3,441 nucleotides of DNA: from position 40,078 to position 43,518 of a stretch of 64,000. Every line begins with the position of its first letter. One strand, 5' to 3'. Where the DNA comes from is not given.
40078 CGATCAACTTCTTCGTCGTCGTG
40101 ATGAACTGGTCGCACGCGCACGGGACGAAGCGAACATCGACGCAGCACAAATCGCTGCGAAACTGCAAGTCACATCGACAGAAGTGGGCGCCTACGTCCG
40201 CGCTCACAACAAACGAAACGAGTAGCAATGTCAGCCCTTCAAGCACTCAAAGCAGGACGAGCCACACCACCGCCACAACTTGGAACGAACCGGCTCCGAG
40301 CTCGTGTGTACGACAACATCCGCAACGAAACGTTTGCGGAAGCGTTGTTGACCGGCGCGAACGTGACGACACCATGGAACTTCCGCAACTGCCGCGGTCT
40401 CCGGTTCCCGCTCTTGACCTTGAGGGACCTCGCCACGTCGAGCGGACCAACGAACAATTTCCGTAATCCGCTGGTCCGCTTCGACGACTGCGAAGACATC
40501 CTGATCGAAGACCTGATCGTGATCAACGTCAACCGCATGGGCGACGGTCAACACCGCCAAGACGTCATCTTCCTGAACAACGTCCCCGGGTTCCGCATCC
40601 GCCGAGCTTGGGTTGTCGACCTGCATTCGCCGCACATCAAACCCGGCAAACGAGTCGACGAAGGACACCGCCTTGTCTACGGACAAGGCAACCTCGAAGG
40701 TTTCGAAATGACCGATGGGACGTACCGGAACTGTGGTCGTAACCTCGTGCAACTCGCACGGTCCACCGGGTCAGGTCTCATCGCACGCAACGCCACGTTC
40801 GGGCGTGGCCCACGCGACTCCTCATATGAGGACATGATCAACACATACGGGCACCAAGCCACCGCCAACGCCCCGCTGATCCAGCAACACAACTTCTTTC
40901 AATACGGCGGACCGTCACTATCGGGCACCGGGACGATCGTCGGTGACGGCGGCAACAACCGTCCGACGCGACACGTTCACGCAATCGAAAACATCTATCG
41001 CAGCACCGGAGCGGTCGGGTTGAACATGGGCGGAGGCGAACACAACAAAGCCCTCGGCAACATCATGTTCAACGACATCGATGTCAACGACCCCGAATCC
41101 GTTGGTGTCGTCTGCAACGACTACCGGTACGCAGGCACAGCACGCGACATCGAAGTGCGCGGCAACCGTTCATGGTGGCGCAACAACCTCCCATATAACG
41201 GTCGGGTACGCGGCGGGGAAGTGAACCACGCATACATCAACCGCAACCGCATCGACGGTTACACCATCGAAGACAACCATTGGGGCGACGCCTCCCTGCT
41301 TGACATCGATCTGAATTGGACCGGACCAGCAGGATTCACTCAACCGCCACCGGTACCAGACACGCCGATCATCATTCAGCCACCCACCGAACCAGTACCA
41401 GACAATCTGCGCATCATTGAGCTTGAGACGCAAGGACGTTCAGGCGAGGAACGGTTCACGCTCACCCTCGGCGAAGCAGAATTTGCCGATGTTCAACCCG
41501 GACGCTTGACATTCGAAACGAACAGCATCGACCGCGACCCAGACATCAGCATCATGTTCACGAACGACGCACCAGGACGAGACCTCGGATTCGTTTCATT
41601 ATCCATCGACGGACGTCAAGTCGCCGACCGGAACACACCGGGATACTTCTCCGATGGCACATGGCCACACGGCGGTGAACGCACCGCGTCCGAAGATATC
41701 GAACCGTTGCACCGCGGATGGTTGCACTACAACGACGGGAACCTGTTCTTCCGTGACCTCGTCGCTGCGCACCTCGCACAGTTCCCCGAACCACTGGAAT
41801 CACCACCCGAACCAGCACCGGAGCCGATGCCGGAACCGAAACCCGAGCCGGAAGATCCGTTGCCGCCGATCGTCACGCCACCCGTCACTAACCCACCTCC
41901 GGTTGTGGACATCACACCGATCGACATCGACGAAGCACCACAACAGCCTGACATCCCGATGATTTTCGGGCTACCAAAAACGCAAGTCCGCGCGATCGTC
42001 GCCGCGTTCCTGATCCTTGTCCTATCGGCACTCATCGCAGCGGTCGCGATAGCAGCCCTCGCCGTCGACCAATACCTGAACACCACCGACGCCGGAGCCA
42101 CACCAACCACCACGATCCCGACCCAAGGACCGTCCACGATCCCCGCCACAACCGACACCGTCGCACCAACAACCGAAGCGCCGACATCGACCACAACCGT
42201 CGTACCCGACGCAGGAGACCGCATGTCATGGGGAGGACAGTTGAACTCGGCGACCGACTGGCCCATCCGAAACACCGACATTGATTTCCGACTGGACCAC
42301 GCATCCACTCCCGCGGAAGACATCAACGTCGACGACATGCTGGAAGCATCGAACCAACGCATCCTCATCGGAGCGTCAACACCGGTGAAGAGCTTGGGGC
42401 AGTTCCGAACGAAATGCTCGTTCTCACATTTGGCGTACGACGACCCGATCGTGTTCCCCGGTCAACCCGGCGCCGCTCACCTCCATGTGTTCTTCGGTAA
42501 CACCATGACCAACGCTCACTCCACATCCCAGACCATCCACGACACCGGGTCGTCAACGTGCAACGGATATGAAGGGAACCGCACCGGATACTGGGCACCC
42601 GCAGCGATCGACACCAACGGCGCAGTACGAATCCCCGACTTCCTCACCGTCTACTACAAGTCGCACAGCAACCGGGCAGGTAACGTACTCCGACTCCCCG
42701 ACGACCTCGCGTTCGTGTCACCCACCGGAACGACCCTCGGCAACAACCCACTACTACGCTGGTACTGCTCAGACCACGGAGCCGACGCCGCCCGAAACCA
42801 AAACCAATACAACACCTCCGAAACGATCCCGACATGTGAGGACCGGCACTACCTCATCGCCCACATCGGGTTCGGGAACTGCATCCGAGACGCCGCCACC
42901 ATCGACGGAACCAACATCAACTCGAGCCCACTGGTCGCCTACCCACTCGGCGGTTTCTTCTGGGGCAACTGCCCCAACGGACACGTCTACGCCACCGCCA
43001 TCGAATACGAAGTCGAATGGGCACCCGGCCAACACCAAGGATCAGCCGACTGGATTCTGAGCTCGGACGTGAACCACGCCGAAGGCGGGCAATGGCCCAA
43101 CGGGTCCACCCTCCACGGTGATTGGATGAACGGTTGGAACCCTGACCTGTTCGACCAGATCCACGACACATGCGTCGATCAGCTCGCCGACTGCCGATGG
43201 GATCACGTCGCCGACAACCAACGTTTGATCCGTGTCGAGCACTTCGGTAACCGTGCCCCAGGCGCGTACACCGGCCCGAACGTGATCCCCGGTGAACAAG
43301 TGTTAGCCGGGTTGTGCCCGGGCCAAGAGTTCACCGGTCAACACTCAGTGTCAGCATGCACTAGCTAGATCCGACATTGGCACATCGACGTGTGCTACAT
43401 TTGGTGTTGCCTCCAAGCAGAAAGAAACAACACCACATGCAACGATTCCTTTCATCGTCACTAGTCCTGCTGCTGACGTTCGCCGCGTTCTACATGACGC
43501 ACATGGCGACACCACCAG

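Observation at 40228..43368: Early-region 1046-aa membrane protein joining a beta-helix domain to a DUF1996-like domain across the membrane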

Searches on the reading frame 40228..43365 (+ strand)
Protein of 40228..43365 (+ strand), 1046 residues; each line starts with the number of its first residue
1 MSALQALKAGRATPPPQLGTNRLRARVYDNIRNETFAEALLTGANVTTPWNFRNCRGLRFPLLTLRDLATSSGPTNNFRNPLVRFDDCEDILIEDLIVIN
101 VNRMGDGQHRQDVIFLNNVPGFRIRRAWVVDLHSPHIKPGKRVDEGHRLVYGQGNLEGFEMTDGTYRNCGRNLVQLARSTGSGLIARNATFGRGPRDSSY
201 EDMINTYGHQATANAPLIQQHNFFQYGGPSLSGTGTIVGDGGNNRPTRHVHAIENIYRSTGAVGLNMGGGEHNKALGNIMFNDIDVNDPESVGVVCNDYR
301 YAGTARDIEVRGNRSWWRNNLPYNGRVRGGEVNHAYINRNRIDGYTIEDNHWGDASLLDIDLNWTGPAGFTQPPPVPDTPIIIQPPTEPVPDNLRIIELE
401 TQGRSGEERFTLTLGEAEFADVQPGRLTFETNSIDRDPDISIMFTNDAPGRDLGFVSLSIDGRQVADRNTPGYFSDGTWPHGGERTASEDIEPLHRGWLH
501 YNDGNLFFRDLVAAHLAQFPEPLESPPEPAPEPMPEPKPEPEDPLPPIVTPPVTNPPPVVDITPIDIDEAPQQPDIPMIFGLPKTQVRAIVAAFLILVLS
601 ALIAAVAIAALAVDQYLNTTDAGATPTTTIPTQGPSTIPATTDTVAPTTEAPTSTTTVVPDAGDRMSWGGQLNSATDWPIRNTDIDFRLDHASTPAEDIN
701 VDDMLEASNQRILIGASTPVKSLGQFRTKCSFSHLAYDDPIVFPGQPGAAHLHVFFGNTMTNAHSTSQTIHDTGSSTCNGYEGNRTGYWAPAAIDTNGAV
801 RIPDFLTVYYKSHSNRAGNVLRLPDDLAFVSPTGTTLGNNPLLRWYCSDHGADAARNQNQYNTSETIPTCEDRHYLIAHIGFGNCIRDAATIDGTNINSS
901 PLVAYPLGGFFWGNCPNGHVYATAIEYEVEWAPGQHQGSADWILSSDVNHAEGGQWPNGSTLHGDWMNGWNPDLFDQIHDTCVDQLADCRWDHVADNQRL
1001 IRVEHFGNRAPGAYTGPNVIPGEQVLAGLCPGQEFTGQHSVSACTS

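Call 3: search_protein_families(library=pfam, proteins=[window:40228-43365:+], max_evalue=1)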
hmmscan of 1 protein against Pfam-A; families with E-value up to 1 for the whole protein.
window:40228-43365:+ (1046 aa): 1 family
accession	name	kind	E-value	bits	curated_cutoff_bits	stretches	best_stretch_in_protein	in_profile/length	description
PF09362.15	DUF1996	-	2.7e-23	83.7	27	1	739-970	1-237/237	Domain of unknown function (DUF1996)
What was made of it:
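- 42223..43365 (+): Extended DUF1996 domain, aa 666-1046. The Pfam core is aa 739-970 (42442-43137). Head signature DDPIVFP, HLH, tail signature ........, and 10 conserved Cys. Pfam (call 3).
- On DUF1996 (Pfam PF09362): 83.7 bits against a cut-off of 27, E 2.7e-23, profile 1-237/237, aa 739-970 (call 3).
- Checked: Pfam finds nothing on the protein itself (call 3). The Pfam core is aa 739-970, E 2.7e-23, 83.7 bits against a cut-off of 27, covering the full profile 1-237/237 (call 3).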

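Call 4: search_protein_families(library=phrogs, proteins=[window:40228-43365:+], max_evalue=0.1)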
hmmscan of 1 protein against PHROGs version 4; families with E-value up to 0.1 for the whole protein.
window:40228-43365:+ (1046 aa): 0 families

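Call 7: search_dna_similar(query=window:40228-43365:+, collection=phages, mode=protein, max_evalue=0.001)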
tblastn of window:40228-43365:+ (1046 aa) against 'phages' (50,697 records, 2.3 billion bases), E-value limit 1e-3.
Records with a match: 4; places in all: 4; records where one place covers at least 80% of the query: 0.
Best place of each record, by identity: <60% 4.
By first word of the organism name: Salmonella 3; Caudoviricetes 1.
By host as written in the record: Homo sapiens 2; - 1; Salmonella enterica subsp. enterica serovar Kentucky 1.
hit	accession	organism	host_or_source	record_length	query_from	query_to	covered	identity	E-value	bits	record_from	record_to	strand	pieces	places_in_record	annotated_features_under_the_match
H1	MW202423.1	Caudoviricetes sp.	Manatee Spring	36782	688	1000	30%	30.5%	2e-22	110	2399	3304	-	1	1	hypothetical protein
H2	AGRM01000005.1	Salmonella enterica subsp. houtenae str. ATCC BAA-1581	Homo sapiens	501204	703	989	27%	25.5%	2e-11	75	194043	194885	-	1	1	hypothetical protein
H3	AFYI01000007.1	Salmonella enterica subsp. enterica serovar Infantis str. ...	Homo sapiens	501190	703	989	27%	24.6%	1e-10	72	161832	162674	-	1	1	hypothetical protein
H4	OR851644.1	Salmonella phage S.Kent 1-2-1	Salmonella enterica subsp. enterica ...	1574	719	989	26%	25.6%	4e-10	69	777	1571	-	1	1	record has no annotation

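Call 11: find_homologous_proteins(query=window:40228-43365:+, max_evalue=0.001)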
Query window:40228-43365:+ (1046 aa): 1 proteins with E <= 0.001 among 8000 candidates.
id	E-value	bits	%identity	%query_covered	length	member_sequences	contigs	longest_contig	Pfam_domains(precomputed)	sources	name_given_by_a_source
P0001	0.0e+0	2485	100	100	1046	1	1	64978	PF09362.16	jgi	-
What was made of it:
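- Tried and rejected: Full-length word-indexed search: it returned only the protein itself, because the low-complexity linkers saturated the candidate list (call 11).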

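Call 12: search_solved_structures(query=window:40228-43365:+, max_evalue=1, show_alignments=2)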
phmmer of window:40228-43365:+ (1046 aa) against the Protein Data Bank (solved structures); distinct sequences matched with E-value up to 1: 0.

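Call 36: get_annotated_region(hit=H1, flank=6000)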
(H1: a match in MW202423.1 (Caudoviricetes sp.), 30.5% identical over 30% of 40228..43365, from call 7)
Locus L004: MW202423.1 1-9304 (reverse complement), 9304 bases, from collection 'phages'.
description: Siphoviridae sp. isolate ctgwJ031, complete genome.
organism: Caudoviricetes sp. (NCBI taxid 2832643)
taxonomy: Viruses; Duplodnaviria; Heunggongvirae; Uroviricota; Caudoviricetes
host: -; source: Manatee Spring; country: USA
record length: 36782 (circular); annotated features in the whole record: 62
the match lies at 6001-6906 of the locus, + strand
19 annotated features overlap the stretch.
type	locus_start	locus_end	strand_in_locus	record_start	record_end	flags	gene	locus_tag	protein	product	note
CDS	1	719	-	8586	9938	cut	-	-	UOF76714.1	hypothetical protein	-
CDS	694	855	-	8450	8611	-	-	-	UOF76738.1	hypothetical protein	-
CDS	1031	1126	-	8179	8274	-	-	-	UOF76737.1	hypothetical protein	-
CDS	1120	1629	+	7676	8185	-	-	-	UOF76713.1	gp157-like protein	-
CDS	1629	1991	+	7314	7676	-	-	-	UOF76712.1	pentapeptide repeats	-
CDS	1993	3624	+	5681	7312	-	-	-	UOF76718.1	type I site specific restriction modification protein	-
CDS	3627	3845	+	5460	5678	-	-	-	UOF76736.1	hypothetical protein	-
CDS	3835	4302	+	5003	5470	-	-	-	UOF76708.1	putative vrR-nuclease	-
CDS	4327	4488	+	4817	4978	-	-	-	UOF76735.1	hypothetical protein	-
CDS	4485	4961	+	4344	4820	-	-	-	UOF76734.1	hypothetical protein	-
CDS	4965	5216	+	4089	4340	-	-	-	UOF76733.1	hypothetical protein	-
CDS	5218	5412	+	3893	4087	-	-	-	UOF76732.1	hypothetical protein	-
CDS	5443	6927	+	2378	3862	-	-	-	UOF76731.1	hypothetical protein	-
CDS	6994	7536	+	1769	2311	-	-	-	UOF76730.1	hypothetical protein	-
CDS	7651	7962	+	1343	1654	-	-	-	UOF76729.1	hypothetical protein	-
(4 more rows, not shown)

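Call 64: find_encoding_contigs(protein=P0001, flank=3000, max_places=3)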
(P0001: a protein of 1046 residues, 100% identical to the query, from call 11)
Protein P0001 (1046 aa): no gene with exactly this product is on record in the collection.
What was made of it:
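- Tried and rejected: Look-up of the protein's own contig: not on record (call 64).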

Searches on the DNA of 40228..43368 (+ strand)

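Call 5: search_dna_similar(query=window:40228-43368:+, collection=phages, mode=near)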
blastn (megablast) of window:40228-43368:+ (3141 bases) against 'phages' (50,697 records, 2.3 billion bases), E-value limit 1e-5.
No match.

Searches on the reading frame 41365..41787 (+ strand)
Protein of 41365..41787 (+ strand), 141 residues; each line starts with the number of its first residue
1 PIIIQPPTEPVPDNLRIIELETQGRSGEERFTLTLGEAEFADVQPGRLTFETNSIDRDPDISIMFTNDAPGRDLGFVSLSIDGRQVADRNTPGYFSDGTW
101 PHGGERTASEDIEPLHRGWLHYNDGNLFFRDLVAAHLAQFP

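Call 59: search_protein_families(library=pfam, proteins=[window:41365-41787:+], max_evalue=0.1)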
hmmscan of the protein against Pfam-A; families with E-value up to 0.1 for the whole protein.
window:41365-41787:+ (141 aa): 1 family
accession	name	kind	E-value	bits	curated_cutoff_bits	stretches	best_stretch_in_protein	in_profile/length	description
PF16841.11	CBM60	-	0.044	14.7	28.2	1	23-84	7-79/91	Ca-dependent carbohydrate-binding module xylan-binding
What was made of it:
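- On CBM60 (Pfam PF16841): 14.7 bits against a cut-off of 28.2, E 0.044 (call 59).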
